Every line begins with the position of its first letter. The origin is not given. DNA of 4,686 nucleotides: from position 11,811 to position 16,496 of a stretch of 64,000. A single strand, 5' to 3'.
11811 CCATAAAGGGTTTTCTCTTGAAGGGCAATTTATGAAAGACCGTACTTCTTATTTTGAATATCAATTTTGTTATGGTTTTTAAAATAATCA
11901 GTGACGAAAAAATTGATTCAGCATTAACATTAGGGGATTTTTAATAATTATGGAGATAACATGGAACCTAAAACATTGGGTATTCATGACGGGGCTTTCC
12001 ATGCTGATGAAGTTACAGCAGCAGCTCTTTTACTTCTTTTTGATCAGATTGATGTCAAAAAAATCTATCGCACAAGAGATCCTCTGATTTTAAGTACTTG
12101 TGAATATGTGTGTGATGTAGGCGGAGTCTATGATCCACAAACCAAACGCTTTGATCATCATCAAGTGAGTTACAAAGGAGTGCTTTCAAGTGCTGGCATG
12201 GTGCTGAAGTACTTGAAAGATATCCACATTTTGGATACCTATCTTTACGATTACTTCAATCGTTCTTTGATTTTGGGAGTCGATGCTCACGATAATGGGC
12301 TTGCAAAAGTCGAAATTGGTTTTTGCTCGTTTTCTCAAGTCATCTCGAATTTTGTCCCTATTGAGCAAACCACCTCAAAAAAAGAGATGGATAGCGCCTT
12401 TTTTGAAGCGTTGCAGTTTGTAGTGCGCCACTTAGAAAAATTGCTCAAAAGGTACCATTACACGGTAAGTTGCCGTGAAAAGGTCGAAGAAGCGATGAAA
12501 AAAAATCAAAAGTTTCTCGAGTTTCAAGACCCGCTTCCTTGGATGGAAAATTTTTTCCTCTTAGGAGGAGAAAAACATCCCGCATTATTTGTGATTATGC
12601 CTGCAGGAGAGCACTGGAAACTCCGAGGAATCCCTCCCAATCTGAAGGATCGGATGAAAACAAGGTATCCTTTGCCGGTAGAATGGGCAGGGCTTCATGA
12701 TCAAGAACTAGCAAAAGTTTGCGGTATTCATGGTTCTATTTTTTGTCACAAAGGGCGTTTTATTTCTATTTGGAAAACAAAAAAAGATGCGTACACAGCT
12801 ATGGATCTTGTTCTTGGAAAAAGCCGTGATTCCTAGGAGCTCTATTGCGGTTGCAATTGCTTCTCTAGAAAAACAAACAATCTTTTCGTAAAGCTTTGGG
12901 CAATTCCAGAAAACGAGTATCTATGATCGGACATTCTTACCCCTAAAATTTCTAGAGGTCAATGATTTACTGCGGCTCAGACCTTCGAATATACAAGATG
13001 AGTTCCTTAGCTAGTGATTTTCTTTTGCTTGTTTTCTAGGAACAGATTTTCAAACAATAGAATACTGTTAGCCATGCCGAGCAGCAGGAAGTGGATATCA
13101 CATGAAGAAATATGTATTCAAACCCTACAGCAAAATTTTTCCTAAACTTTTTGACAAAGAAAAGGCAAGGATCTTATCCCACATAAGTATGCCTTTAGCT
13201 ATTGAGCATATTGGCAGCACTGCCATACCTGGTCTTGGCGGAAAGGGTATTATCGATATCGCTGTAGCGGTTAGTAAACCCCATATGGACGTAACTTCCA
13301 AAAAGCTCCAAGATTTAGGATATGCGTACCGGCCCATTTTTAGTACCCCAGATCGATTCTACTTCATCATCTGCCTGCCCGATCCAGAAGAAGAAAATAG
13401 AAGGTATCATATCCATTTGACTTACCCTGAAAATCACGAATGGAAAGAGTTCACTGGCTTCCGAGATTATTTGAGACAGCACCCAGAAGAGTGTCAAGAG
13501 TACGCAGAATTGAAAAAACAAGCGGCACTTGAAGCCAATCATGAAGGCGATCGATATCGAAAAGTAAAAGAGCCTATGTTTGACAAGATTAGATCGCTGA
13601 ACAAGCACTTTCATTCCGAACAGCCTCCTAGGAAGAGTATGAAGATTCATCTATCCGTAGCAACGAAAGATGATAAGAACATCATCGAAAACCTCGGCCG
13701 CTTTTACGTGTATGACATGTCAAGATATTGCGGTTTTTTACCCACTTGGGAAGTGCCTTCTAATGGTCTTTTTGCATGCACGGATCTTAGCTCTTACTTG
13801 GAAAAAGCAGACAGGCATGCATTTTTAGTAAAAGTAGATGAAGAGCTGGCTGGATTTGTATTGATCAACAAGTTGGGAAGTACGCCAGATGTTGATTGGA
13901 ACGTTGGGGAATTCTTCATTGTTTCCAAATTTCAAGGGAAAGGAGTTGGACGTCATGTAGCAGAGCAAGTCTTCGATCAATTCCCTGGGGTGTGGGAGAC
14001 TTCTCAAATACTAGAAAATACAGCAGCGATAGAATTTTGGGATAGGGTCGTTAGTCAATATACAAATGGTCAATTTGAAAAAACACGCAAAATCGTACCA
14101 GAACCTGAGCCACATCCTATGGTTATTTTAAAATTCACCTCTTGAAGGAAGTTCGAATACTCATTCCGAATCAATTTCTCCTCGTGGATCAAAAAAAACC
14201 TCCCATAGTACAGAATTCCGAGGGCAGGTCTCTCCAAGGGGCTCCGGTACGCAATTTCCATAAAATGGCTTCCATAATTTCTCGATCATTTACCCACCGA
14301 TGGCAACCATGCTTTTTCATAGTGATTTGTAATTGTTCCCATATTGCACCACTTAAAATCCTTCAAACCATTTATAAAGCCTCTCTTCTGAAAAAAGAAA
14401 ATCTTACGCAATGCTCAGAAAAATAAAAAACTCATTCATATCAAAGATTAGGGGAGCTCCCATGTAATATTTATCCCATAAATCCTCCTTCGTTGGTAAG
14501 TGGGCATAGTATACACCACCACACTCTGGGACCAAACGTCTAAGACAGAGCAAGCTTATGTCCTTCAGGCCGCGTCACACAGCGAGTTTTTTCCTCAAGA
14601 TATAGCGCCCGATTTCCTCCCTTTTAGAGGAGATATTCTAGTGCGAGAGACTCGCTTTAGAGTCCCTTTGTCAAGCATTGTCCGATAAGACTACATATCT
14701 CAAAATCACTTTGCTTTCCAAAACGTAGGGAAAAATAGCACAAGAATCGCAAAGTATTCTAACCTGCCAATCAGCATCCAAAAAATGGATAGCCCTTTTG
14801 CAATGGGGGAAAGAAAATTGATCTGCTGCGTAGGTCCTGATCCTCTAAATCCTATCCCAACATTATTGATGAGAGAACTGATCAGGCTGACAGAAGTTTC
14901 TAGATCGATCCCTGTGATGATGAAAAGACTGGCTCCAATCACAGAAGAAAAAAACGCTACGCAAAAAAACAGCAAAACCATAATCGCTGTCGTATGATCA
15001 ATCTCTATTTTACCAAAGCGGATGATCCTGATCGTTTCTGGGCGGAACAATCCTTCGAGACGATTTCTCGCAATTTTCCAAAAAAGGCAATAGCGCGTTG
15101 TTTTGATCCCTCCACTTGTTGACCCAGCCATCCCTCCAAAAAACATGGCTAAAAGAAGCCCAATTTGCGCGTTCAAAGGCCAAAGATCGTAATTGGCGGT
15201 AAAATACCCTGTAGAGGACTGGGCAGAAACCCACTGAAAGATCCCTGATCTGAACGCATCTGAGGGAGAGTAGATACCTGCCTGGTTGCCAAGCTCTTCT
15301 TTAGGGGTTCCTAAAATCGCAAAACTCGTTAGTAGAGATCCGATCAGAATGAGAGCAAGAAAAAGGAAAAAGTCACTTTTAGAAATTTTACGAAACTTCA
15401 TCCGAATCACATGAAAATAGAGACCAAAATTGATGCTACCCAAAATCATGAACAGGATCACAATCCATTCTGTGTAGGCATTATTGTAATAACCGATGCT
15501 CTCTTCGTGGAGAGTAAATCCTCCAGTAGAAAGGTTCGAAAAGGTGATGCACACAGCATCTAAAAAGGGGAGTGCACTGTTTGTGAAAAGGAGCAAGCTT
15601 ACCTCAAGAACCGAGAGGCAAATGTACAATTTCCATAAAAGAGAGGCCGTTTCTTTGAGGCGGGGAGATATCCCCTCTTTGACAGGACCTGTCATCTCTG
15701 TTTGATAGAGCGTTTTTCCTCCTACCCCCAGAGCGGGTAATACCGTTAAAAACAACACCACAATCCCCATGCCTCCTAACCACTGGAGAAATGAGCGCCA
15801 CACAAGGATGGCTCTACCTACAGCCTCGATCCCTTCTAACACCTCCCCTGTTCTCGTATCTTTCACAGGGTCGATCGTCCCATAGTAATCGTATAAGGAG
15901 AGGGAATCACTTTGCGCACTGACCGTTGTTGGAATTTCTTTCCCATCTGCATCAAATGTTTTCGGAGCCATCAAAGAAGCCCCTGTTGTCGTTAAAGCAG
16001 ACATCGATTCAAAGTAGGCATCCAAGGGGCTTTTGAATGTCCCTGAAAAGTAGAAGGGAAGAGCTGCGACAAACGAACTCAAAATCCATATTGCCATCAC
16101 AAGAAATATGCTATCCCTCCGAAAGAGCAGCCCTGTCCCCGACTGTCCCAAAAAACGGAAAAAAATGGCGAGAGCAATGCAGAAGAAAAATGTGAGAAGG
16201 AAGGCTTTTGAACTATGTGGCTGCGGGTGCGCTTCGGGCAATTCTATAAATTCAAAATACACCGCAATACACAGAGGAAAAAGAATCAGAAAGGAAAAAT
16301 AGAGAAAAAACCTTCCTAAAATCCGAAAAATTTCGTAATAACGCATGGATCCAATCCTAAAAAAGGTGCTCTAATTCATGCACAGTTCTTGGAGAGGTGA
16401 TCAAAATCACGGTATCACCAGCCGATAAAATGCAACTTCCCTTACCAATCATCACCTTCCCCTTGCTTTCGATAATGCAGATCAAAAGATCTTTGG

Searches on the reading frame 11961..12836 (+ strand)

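Call 60: search_protein_families(library=pfam, proteins=[window:11961-12836:+], max_evalue=0.00001)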
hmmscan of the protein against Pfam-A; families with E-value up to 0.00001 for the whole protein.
window:11961-12836:+ (291 aa): 1 family
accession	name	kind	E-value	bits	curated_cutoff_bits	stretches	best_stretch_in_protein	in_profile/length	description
PF03690.18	MYG1_exonuc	-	3e-57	195.1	22.1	1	6-278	2-311/318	Uncharacterised protein family (UPF0160)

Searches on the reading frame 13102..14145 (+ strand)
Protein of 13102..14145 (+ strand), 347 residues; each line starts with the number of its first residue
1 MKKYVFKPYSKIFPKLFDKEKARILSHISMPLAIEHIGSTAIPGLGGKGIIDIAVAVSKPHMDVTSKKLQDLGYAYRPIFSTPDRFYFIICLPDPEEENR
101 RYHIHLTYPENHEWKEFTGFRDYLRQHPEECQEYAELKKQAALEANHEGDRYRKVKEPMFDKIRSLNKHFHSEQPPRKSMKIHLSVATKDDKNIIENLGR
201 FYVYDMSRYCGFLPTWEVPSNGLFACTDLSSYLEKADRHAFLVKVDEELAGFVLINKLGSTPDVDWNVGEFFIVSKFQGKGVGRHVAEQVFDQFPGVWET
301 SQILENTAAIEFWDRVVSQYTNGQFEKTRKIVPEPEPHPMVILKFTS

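Call 60: search_protein_families(library=pfam, proteins=[window:13102-14145:+], max_evalue=0.00001)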
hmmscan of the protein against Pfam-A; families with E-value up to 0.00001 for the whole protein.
window:13102-14145:+ (347 aa): 2 families
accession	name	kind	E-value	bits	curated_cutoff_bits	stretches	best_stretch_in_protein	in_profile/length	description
PF04229.20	GrpB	-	1.1e-37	130.1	25.5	1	7-163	5-156/159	GrpB protein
PF00583.31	Acetyltransf_1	-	8.2e-07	29.7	20.7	1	231-315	26-113/116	Acetyltransferase (GNAT) family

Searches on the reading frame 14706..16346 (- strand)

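Call 61: search_protein_families(library=pfam, proteins=[window:14706-16346:-], max_evalue=0.00001)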
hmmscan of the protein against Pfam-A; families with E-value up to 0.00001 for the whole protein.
window:14706-16346:- (546 aa): 1 family
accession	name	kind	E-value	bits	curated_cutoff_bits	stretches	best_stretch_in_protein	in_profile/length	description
PF02386.22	TrkH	-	4.6e-55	187.5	27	1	169-539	81-491/502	Cation transport protein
